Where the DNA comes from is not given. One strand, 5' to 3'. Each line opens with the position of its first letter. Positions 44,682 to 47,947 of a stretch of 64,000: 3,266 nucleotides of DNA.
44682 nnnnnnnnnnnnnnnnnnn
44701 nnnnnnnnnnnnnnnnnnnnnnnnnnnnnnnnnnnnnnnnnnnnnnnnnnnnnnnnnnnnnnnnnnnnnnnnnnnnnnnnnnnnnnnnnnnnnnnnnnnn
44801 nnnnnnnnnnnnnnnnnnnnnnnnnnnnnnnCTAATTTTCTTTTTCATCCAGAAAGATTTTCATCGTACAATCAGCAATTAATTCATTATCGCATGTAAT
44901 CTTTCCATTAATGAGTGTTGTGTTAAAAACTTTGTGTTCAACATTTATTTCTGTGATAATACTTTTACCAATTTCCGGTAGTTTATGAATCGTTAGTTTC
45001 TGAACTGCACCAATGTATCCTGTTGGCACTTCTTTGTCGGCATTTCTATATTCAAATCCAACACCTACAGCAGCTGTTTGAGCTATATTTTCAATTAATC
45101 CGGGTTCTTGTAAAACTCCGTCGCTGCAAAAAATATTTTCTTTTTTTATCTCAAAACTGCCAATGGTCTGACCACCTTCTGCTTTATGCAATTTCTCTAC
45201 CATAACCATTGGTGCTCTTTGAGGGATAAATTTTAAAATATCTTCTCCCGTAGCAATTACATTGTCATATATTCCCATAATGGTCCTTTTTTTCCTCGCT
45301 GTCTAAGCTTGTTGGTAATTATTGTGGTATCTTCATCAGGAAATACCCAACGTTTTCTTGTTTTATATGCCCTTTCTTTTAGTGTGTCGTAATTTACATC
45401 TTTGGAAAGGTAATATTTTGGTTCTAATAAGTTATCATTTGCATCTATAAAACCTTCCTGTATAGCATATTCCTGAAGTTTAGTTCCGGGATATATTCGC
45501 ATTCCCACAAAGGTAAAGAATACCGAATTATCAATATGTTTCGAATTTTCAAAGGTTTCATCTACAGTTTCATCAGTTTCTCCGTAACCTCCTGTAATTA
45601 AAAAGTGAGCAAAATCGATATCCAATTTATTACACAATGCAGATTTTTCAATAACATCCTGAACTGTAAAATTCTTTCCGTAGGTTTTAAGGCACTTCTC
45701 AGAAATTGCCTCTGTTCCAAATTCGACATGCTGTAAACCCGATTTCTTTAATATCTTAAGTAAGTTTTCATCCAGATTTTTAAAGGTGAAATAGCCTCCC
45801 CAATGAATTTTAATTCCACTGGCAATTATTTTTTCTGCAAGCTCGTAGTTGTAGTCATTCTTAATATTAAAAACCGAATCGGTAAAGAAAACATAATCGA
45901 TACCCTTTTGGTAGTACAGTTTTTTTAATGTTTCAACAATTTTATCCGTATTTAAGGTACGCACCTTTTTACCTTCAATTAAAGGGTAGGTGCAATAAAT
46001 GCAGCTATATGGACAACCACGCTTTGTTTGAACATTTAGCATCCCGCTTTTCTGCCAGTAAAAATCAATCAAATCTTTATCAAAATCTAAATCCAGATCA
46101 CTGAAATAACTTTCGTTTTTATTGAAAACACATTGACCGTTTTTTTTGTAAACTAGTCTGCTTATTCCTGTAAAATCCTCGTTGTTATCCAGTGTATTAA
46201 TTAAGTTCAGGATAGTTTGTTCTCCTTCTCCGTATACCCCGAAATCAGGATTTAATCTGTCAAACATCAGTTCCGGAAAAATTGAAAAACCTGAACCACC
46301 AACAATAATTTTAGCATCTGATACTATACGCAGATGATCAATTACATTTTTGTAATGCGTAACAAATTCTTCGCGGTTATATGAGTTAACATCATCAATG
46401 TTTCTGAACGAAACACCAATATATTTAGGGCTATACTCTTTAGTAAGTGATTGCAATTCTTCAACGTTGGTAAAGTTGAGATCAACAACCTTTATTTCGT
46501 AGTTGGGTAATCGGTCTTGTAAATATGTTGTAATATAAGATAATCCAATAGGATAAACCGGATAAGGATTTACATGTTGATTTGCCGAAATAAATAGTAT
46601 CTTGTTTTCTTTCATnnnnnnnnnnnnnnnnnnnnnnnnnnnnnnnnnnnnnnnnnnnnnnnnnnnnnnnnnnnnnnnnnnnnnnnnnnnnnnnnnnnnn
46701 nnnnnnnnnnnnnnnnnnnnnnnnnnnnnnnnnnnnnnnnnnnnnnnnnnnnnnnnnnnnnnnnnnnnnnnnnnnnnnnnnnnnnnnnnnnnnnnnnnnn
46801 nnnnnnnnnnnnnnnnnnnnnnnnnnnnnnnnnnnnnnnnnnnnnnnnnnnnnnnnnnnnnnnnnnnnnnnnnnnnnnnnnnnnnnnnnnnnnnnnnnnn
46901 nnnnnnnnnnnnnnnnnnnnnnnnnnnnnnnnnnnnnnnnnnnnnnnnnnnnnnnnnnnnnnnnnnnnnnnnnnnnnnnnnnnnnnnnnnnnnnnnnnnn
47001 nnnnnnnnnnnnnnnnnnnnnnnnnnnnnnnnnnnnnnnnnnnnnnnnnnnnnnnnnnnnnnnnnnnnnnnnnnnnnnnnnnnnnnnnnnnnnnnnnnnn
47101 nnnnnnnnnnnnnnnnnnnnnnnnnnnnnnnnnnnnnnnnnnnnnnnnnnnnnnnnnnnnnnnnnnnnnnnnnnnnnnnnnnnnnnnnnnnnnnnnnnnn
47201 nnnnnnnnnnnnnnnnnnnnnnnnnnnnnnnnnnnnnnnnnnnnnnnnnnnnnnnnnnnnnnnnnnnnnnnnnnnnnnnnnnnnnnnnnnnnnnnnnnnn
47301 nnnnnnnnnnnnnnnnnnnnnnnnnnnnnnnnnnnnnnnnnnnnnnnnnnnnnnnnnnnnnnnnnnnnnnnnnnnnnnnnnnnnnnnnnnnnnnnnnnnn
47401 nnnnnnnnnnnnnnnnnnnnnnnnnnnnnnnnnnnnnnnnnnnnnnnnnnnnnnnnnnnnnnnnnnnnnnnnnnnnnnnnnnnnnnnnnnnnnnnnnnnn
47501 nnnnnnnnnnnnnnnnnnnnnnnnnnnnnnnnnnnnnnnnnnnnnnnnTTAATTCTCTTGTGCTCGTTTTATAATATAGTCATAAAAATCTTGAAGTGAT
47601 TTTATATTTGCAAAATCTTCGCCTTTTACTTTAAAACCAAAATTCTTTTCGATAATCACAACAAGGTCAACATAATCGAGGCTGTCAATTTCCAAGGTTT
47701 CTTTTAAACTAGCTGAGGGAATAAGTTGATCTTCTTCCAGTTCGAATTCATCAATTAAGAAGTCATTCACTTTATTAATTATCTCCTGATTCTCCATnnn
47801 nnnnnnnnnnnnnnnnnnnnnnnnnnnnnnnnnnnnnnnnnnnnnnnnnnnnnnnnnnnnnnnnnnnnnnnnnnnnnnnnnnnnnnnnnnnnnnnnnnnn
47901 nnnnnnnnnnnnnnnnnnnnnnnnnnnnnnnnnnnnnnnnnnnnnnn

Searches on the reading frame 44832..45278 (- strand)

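Call 8: search_protein_families(library=pfam, proteins=[window:44832-45278:-], max_evalue=0.00001)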
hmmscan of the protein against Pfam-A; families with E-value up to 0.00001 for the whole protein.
window:44832-45278:- (148 aa): 0 families

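Call 9: search_protein_families(library=ncbifam, proteins=[window:44832-45278:-], max_evalue=0.000001)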
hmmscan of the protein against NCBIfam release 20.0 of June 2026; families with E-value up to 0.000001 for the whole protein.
window:44832-45278:- (148 aa): 1 family
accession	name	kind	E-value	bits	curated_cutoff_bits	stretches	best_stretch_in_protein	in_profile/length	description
NF000582.1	PRK00006.1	equivalog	1.1e-07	31.9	113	1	12-141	3-135/137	3-hydroxyacyl-ACP dehydratase FabZ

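Call 16: search_protein_families(library=pfam, proteins=[window:44832-45278:-], max_evalue=0.01)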
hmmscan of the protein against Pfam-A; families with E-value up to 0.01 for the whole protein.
window:44832-45278:- (148 aa): 0 families

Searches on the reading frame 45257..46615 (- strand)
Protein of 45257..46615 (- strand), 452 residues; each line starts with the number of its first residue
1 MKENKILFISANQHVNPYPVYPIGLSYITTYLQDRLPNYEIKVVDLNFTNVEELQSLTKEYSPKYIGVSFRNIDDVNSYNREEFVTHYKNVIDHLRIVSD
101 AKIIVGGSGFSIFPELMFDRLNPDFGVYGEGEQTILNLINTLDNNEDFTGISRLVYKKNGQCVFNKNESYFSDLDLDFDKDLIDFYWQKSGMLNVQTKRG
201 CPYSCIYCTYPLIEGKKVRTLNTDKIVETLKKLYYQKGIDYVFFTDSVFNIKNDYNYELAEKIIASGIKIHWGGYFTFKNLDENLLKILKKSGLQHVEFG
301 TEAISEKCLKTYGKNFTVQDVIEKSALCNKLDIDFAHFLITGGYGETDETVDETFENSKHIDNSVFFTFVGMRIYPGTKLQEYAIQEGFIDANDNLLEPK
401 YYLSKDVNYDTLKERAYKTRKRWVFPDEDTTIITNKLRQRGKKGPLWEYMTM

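Call 8: search_protein_families(library=pfam, proteins=[window:45257-46615:-], max_evalue=0.00001)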
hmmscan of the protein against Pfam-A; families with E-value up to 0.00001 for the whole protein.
window:45257-46615:- (452 aa): 2 families
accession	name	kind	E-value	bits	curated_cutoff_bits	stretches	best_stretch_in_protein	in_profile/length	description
PF04055.27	Radical_SAM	-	1.4e-19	71.3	29.5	1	198-356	4-164/166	Radical SAM superfamily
PF02310.24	B12-binding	-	3.4e-11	43.5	32.1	1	18-138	10-120/121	B12 binding domain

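Call 12: search_protein_families(library=ncbifam, proteins=[window:45257-46615:-], max_evalue=1e-8)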
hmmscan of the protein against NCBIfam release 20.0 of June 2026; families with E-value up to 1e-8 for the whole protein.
window:45257-46615:- (452 aa): 16 families
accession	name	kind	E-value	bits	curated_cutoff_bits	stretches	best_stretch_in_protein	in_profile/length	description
TIGR04072.2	rSAM_ladder_B12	equivalog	1.5e-126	422.7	360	1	5-450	1-441/443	lipid biosynthesis B12-binding/radical SAM protein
TIGR04385.1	B12_rSAM_cofa1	equivalog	2.5e-55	188.5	450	1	14-406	12-416/438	B12 lower ligand biosynthesis radical SAM protein BzaD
TIGR04428.1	B12_rSAM_trp_MT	equivalog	1.5e-36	125.9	500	2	14-160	9-155/558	tryptophan 2-C-methyltransferase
NF045585.1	rSAM_slr0320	equivalog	7.7e-35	120.4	775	1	96-402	134-455/511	photosystem II high light acclimation radical SAM protein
TIGR04479.1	bcpD_PhpK_rSAM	subfamily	8.5e-34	116.8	600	1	15-356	65-404/504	PhpK family radical SAM P-methyltransferase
TIGR03471.1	HpnJ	equivalog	7.7e-28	97.6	577.6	1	158-410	153-414/472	hopanoid biosynthesis associated radical SAM protein HpnJ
TIGR04014.1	B12_SAM_MJ_0865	equivalog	2.4e-25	89.2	360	1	88-386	57-360/434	methyl-coenzyme M reductase glutamine C-methyltransferase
TIGR02026.1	BchE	equivalog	3e-25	89.1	481.35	1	98-357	90-361/497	magnesium-protoporphyrin IX monomethyl ester anaerobic oxidative cyclase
NF033070.1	rSAM_AprD4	equivalog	1.6e-24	86.7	500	1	190-396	194-402/456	AprD4 family radical SAM diol-dehydratase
TIGR04013.1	B12_SAM_MJ_1487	hypoth_equivalog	4e-20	72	251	1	88-362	56-334/382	TIGR04013 family B12-binding domain/radical SAM domain-containing protein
TIGR04367.1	HpnR_B12_rSAM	equivalog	1.3e-19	70.2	650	1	22-344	22-336/490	hopanoid C-3 methylase HpnR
NF038361.1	rSAM_Sden_1168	equivalog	8e-16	57.7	575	1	20-393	83-482/560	Sden_1168 family B12-binding radical SAM P-methyltransferase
TIGR04295.1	B12_rSAM_oligo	hypoth_equivalog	6.9e-15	54.6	400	1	90-318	92-318/422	TIGR04295 family B12-binding domain-containing radical SAM protein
NF050148.1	rSAM_ApyD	equivalog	5e-13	48.3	750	1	100-355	103-360/645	RiPP biosynthesis radical SAM protein ApyD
NF033712.0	B12_rSAM_KedN5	subfamily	1.5e-11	43.3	700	1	97-404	88-411/624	KedN5 family methylcobalamin-dependent radical SAM C-methyltransferase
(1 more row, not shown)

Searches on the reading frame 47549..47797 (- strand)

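Call 16: search_protein_families(library=pfam, proteins=[window:47549-47797:-], max_evalue=0.01)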
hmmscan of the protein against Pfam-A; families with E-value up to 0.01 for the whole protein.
window:47549-47797:- (82 aa): 2 families
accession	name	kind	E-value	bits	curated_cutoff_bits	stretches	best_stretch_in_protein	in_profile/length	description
PF00550.31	PP-binding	-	2.1e-08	34.7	20.8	1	16-75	9-67/67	Phosphopantetheine attachment site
PF14573.12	PP-binding_2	-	0.004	17.8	32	1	22-80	26-89/96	Acyl-carrier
